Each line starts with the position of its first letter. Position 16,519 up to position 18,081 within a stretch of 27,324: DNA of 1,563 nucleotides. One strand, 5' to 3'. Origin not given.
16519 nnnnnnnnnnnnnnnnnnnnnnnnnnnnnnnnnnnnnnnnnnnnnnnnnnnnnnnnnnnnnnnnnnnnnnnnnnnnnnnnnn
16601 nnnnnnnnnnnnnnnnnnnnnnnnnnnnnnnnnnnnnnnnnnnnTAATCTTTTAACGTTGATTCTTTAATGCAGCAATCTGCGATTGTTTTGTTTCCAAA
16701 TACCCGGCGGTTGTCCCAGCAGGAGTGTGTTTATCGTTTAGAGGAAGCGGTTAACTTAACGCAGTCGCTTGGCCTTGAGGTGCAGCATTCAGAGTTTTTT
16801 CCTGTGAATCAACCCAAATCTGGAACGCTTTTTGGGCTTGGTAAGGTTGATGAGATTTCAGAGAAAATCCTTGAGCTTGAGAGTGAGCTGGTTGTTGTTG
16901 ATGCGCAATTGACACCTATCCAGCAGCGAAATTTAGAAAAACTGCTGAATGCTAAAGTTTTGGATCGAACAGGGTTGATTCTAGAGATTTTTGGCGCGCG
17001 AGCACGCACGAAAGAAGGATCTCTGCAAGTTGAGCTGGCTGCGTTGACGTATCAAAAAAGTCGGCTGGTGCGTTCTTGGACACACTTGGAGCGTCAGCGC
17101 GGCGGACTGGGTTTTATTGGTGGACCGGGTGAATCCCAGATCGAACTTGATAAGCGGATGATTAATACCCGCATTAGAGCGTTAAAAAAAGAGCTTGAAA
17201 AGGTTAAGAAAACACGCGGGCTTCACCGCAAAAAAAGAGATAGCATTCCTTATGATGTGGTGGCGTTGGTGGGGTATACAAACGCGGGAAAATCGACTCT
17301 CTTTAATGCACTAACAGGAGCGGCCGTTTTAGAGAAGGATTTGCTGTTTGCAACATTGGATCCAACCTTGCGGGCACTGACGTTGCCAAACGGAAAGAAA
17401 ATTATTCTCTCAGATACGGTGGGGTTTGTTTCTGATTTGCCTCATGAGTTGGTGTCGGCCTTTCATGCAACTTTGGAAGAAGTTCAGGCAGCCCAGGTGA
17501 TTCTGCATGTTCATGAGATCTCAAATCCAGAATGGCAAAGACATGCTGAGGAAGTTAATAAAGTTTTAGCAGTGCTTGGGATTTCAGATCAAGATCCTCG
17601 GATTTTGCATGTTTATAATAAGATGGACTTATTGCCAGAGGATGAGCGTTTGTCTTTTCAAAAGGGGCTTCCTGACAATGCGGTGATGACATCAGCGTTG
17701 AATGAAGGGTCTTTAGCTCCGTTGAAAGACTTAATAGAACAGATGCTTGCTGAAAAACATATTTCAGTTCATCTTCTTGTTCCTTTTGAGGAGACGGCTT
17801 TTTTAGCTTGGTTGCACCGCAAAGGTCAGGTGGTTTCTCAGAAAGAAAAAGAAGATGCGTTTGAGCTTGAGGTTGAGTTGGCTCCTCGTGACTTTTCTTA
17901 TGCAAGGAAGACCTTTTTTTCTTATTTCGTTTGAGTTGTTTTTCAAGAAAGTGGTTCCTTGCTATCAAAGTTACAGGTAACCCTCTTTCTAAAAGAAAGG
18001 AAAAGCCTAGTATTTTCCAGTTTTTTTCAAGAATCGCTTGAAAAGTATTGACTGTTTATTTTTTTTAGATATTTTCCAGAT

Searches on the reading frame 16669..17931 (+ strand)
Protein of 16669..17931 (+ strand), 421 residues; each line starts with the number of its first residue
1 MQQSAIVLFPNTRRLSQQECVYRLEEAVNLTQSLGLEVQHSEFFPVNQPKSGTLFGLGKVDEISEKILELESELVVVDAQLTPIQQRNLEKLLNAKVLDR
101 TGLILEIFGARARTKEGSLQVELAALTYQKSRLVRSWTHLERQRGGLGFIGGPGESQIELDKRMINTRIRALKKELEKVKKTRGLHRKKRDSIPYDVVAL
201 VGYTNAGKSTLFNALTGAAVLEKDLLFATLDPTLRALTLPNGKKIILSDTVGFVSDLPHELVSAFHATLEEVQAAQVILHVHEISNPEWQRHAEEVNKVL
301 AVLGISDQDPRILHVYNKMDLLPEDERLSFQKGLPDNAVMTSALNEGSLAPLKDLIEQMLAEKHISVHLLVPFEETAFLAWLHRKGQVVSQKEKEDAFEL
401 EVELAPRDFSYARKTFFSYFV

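Call 3: search_protein_families(library=pfam, proteins=[window:16669-17931:+], max_evalue=0.01)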
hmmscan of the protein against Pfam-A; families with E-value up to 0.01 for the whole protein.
window:16669-17931:+ (421 aa): 9 families
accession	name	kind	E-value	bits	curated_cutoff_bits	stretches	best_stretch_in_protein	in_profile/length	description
PF16360.10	GTP-bdg_M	-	1.7e-29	102.6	29.5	1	111-190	1-79/79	GTP-binding GTPase Middle Region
PF13167.11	GTP-bdg_N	-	7.6e-25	87.8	25.4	1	23-108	3-88/89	GTP-binding GTPase N-terminal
PF01926.29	MMR_HSR1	-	2.4e-20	73.2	21.9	1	198-318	2-113/113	50S ribosome-binding GTPase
PF02421.24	FeoB_N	-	7.6e-05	22.7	27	1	198-219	3-24/156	Ferrous iron transport protein B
PF00350.29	Dynamin_N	-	0.00015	22.3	27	1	198-229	1-32/168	Dynamin family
PF19275.4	HflX_C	-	0.00015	22.2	26.4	1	336-408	10-83/102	HflX C-terminal domain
PF03193.22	RsgA_GTPase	-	0.00025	21.3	30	0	176-222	86-133/174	RsgA GTPase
PF12850.12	Metallophos_2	-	0.0031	18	27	1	251-331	3-80/154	Calcineurin-like phosphoesterase superfamily domain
PF00005.33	ABC_tran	-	0.0033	18.5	25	0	197-226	13-42/137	ABC transporter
